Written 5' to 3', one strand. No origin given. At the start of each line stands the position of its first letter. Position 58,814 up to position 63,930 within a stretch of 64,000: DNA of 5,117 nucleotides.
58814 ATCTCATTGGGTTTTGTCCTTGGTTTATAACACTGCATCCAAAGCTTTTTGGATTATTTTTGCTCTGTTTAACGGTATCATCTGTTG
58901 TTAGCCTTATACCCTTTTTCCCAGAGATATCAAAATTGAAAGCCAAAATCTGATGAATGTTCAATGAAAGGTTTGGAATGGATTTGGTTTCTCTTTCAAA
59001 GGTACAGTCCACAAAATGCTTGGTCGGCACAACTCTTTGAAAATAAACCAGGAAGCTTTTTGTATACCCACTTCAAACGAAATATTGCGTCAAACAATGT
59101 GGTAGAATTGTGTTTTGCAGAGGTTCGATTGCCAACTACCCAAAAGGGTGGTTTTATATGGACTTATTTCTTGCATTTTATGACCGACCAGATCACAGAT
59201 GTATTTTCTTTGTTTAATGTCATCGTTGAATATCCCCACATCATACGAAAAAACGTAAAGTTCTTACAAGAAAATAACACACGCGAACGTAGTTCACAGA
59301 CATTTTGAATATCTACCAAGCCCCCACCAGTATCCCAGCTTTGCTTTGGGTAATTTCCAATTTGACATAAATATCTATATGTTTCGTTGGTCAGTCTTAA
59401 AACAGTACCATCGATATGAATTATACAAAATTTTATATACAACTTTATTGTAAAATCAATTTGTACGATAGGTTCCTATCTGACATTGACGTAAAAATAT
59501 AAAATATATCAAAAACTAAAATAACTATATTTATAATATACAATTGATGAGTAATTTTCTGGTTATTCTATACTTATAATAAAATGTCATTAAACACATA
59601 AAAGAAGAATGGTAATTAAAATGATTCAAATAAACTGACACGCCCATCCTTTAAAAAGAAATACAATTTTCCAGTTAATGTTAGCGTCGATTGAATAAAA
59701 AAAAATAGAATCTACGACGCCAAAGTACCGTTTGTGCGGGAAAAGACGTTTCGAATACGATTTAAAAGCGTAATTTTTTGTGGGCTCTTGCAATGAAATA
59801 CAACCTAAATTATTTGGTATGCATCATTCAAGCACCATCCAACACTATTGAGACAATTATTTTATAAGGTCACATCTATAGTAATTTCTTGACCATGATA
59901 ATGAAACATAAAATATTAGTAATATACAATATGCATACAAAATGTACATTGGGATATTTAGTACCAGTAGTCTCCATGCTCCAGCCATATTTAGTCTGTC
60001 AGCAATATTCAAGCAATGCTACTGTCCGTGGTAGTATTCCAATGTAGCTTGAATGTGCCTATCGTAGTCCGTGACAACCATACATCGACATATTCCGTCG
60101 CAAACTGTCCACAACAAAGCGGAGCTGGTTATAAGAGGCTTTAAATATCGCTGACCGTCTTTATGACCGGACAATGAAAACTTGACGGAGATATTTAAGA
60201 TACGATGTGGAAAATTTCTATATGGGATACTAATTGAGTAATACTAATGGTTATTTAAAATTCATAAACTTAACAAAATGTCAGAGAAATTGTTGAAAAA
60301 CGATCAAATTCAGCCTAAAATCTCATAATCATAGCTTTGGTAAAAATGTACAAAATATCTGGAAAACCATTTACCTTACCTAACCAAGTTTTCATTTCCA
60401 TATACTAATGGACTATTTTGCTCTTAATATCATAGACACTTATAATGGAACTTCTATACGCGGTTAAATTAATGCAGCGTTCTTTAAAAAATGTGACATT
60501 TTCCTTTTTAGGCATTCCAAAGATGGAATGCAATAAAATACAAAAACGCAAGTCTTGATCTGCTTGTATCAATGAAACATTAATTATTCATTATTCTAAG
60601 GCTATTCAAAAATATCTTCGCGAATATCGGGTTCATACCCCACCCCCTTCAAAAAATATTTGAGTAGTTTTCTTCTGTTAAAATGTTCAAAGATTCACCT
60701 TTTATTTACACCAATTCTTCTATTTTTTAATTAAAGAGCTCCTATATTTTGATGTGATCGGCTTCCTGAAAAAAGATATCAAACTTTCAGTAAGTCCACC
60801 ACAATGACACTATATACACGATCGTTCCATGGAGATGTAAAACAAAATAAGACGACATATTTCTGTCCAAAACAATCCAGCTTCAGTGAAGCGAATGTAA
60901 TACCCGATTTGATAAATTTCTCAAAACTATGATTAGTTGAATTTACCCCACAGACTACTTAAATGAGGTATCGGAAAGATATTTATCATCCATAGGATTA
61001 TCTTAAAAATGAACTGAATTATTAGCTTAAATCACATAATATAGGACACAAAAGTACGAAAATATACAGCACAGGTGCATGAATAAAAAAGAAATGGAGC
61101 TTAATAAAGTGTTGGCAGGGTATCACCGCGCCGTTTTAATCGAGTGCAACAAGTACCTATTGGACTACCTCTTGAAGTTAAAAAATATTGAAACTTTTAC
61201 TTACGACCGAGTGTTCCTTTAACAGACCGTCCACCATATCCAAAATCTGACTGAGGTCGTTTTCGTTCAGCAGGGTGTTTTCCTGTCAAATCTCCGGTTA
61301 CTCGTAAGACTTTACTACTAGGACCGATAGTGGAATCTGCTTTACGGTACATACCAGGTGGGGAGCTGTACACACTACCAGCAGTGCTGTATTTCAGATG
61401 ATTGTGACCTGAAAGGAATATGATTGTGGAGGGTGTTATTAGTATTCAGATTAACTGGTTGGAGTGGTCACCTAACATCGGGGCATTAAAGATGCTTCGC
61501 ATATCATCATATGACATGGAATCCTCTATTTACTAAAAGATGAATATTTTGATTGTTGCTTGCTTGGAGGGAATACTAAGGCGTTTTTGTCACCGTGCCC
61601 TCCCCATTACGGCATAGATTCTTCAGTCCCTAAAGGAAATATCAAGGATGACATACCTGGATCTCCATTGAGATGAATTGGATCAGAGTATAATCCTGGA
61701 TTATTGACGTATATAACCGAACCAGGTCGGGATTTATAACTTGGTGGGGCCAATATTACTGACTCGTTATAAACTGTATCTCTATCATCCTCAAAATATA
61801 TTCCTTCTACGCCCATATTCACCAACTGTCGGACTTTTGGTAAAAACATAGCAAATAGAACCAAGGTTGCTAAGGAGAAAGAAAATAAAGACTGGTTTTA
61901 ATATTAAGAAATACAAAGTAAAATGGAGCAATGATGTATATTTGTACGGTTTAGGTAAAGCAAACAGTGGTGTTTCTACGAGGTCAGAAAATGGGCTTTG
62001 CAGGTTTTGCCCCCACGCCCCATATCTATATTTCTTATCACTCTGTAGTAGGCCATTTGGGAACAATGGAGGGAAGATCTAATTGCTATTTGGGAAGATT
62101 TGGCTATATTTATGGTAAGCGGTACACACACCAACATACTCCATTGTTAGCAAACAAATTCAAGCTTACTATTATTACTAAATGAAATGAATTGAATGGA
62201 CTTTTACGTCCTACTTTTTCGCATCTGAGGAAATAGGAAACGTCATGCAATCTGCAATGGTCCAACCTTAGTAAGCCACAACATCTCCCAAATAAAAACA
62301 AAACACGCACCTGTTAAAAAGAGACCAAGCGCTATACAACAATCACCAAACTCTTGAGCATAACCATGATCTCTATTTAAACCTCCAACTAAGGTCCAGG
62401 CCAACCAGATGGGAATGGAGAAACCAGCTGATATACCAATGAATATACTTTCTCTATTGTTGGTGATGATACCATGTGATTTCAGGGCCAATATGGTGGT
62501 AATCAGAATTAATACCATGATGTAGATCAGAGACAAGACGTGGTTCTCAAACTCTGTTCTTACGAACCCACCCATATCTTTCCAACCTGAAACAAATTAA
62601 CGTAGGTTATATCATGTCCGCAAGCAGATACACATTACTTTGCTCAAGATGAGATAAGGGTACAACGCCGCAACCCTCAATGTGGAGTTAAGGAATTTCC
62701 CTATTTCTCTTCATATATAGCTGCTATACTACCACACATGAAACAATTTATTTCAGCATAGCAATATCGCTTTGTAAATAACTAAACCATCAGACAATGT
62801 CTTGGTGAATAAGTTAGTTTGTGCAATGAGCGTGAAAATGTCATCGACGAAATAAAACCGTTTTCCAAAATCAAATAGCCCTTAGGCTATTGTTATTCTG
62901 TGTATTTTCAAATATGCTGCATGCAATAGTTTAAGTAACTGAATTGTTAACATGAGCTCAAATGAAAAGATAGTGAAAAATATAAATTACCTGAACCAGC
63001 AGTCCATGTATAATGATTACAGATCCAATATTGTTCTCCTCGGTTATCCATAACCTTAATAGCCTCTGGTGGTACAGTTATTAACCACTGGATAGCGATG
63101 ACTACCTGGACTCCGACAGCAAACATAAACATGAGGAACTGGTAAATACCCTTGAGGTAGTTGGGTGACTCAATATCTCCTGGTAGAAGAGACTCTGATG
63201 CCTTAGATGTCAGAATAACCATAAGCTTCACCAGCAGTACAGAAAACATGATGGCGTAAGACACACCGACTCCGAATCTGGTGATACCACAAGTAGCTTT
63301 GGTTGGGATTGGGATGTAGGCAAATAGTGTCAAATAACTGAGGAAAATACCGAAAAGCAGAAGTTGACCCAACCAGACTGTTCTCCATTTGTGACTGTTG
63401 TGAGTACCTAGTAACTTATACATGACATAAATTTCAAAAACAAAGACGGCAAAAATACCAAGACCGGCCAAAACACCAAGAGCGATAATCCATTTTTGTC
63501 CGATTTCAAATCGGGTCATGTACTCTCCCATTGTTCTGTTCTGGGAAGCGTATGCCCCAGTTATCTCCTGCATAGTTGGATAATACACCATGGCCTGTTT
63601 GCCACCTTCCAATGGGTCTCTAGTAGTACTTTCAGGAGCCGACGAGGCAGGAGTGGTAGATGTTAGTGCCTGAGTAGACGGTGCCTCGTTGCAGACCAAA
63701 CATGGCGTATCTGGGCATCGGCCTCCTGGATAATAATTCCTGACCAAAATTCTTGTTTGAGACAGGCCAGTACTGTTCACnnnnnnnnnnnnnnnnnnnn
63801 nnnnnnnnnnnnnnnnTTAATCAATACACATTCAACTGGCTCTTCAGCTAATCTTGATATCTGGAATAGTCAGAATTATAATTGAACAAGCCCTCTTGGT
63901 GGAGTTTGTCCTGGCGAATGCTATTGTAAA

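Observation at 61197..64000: Convergent tail-to-tail pair of class C GPCR genes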

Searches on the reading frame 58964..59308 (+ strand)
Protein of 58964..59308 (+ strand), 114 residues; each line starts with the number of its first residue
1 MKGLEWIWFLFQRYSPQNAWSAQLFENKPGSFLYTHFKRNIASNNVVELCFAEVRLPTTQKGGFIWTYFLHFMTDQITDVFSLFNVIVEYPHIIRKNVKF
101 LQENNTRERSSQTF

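Call 40: search_protein_families(library=pfam, proteins=[window:58964-59308:+], max_evalue=0.01)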
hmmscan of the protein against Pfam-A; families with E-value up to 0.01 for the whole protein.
window:58964-59308:+ (114 aa): 0 families
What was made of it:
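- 55614..60730 (.): Intergenic gap and 3' UTRs between the two convergent coding ends. It is AT-rich and sparse in simple repeats. No Pfam hit for ORFs in the gap (call 40).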

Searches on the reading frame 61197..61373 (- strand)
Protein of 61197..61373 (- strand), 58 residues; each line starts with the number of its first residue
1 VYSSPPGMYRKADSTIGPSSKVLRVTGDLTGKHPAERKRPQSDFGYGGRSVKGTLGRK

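Call 4: search_protein_families(library=pfam, proteins=[window:61197-61373:-], max_evalue=1)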
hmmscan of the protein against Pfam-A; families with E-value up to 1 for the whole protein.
window:61197-61373:- (58 aa): 0 families

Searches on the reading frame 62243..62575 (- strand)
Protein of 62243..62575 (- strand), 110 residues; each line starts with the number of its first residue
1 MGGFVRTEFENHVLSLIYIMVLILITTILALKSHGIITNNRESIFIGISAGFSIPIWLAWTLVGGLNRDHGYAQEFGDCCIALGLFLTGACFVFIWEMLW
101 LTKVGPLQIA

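Call 4: search_protein_families(library=pfam, proteins=[window:62243-62575:-], max_evalue=1)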
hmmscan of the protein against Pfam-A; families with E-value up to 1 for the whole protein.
window:62243-62575:- (110 aa): 1 family
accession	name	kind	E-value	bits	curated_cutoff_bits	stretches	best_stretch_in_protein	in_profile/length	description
PF00003.28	7tm_3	-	2e-05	24.8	33.5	1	13-92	167-243/251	7 transmembrane sweet-taste receptor of 3 GCPR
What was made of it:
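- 62311..62586 (-): Gene B exon encoding the rest of the long ECL2, TM5, TM6 (IPIWLAW) and the first half of TM7. 7tm_3 profile positions 167-243, E 2e-5 (call 4).
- Checked: ORF 62243-62575 covers the rest of the profile at E 2e-5 (call 4).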

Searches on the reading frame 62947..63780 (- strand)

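Call 4: search_protein_families(library=pfam, proteins=[window:62947-63780:-], max_evalue=1)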
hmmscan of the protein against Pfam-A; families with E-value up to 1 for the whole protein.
window:62947-63780:- (277 aa): 3 families
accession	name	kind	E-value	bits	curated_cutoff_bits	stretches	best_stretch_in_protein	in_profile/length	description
PF00003.28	7tm_3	-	9.9e-22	78.3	33.5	1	93-271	3-171/251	7 transmembrane sweet-taste receptor of 3 GCPR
PF23685.1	YtiC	-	0.13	12.8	27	1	108-128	5-26/33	YtiC-like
PF15371.11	DUF4599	-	0.66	10.7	34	0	22-50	49-78/88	Domain of unknown function (DUF4599)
